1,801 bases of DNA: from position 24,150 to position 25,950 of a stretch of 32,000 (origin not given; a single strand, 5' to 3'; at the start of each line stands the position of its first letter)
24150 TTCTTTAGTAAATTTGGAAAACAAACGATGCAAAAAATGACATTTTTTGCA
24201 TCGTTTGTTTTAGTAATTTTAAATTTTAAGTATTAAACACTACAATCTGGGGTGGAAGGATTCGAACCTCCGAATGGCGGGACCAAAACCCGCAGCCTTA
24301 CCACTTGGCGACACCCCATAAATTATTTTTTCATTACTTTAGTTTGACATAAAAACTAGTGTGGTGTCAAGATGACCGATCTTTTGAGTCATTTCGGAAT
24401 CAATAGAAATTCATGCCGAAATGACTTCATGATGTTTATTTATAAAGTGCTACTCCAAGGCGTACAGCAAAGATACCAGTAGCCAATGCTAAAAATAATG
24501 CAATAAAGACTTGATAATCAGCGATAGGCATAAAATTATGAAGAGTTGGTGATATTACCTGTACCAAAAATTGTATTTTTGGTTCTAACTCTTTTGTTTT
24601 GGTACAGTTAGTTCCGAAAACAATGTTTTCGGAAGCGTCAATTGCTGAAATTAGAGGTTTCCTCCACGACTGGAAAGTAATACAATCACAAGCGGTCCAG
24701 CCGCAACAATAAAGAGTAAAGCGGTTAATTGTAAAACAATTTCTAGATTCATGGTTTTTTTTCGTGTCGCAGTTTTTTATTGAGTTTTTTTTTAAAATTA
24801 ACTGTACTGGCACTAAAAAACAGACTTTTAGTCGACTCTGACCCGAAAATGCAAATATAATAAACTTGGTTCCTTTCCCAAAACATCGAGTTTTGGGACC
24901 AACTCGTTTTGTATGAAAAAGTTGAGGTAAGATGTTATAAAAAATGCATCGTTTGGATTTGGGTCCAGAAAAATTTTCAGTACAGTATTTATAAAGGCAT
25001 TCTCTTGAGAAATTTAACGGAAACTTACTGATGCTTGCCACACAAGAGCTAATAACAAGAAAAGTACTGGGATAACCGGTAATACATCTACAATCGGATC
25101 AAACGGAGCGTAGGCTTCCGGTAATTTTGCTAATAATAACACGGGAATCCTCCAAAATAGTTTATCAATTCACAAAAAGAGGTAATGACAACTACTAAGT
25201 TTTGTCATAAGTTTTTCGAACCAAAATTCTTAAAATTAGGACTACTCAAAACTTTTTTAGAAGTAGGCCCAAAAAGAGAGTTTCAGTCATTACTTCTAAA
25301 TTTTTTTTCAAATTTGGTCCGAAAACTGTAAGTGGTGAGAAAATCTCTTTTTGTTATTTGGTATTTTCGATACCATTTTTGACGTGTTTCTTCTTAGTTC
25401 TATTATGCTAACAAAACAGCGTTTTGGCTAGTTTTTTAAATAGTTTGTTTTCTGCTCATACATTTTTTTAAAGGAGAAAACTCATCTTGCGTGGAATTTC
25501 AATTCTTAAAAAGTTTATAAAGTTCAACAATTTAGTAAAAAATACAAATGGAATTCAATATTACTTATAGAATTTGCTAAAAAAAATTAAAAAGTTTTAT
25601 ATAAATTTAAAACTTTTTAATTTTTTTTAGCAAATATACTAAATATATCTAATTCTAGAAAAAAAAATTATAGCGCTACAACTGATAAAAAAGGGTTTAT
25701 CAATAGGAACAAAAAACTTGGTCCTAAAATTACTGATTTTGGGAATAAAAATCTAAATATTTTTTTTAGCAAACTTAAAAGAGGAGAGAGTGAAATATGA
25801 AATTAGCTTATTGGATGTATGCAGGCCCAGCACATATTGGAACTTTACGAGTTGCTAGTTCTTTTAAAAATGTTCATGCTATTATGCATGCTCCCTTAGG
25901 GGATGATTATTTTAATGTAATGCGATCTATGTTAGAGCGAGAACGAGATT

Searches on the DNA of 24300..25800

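Call 86: search_rna_families(source=window, start=24300, end=25800, threshold=evalue, max_evalue=0.1)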
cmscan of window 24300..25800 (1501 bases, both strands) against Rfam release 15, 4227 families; matches with E-value up to 0.1: 0.
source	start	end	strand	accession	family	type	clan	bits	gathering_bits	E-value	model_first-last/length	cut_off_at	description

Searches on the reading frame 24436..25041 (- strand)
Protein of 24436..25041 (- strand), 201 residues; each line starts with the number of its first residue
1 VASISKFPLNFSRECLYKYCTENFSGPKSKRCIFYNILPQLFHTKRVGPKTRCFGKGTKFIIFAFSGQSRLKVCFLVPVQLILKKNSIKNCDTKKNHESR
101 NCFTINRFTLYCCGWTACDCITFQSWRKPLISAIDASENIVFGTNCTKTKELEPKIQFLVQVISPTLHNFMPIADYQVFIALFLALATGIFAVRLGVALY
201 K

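Call 8: search_protein_families(library=pfam, proteins=[window:24436-25041:-], max_evalue=1)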
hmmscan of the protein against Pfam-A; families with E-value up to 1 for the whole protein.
window:24436-25041:- (201 aa): 1 family
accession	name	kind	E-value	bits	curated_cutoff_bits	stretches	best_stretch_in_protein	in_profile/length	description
PF07465.18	PsaM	-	2.5e-13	49.9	21.1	1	173-201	1-29/29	Photosystem I protein M (PsaM)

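Call 84: search_protein_families(library=pfam, proteins=[window:24529-25041:-], max_evalue=0.001)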
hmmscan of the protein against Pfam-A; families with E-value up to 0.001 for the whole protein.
window:24529-25041:- (171 aa): 0 families
